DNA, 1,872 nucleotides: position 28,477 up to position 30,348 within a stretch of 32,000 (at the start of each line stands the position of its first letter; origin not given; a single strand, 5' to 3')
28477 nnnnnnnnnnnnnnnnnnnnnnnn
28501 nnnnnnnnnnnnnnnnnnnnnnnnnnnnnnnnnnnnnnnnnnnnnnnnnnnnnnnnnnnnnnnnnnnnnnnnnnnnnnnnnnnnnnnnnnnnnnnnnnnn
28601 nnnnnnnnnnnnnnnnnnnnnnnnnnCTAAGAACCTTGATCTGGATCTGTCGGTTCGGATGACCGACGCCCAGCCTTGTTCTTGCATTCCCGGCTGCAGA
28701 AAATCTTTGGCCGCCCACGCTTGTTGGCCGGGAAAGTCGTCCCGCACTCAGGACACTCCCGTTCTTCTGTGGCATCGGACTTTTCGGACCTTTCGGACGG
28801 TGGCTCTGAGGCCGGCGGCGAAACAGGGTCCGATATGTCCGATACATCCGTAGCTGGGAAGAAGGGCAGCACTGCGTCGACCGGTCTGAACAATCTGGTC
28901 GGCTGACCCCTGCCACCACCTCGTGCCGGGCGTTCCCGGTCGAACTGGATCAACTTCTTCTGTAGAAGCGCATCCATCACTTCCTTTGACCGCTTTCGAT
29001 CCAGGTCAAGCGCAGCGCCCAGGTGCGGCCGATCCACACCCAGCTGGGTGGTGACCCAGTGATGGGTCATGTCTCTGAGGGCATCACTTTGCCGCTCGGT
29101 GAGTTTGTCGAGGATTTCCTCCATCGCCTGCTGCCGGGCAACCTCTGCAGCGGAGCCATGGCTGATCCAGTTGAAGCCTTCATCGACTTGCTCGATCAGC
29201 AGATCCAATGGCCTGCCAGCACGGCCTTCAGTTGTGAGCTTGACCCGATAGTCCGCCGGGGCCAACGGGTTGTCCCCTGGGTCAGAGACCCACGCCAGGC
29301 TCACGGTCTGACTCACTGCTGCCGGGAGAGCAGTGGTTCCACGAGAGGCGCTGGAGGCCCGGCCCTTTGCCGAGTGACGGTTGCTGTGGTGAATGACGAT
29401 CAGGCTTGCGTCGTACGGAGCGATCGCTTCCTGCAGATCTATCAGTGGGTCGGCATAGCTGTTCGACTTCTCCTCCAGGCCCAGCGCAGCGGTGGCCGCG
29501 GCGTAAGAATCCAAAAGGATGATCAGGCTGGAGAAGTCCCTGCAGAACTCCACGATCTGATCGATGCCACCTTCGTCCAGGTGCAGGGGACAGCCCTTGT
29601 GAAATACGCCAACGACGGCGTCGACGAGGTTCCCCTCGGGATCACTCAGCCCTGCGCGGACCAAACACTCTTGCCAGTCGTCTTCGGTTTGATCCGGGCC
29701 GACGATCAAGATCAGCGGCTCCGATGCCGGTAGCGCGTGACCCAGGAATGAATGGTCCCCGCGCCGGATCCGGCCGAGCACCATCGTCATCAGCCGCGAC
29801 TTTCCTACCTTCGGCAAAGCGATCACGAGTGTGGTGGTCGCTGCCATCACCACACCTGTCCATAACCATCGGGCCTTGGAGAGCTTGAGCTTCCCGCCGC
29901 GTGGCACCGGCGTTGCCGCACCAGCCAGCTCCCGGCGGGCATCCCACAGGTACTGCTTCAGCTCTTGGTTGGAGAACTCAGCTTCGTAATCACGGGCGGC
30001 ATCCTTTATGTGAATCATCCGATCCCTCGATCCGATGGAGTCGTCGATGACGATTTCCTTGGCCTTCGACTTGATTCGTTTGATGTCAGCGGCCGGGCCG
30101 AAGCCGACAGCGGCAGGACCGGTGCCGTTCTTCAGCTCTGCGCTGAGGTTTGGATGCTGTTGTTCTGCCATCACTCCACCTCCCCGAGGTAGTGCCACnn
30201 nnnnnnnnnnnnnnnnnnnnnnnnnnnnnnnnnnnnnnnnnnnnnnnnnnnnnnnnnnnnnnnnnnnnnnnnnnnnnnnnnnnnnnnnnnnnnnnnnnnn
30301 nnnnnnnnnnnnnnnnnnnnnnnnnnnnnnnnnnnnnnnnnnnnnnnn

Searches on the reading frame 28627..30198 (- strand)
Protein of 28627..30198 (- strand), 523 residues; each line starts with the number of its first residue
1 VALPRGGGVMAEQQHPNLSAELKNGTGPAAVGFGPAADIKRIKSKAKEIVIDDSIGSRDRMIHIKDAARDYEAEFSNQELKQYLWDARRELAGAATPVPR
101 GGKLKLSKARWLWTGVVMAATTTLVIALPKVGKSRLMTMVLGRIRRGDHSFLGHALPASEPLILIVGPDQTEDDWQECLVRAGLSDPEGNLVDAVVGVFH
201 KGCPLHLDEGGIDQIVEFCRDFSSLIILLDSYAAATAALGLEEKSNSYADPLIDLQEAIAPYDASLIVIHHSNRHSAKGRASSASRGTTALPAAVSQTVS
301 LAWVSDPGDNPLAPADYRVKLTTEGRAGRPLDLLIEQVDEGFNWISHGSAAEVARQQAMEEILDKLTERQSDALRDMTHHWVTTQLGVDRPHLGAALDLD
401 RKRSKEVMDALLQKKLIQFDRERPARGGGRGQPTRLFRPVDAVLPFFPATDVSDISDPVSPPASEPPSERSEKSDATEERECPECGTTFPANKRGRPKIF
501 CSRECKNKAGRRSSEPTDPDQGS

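Call 43: search_protein_families(library=pfam, proteins=[window:28627-30198:-], max_evalue=0.001)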
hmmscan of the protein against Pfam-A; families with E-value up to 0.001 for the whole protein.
window:28627-30198:- (523 aa): 1 family
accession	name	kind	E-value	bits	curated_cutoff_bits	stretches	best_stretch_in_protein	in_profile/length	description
PF13481.12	AAA_25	-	1e-09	38.7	27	1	105-274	18-192/195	AAA domain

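Call 81: search_protein_families(library=phrogs, proteins=[window:28627-30198:-], max_evalue=0.001)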
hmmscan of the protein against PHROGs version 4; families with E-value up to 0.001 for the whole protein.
window:28627-30198:- (523 aa): 6 families
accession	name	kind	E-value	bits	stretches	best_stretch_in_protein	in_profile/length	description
phrog_30286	-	unknown function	3.1e-77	261.2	1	37-441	31-431/590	-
phrog_3123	-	unknown function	3.7e-05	23.5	0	107-155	328-375/583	-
phrog_1271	-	DNA, RNA and nucleotide metabolism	4e-05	24.2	1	474-512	111-148/361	HNH endonuclease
phrog_2308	-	unknown function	0.00016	22.8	1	473-509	49-85/138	-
phrog_15471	-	DNA, RNA and nucleotide metabolism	0.00025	22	1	473-516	96-138/183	HNH endonuclease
phrog_16925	-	unknown function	0.00097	20.3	0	481-514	7-40/151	-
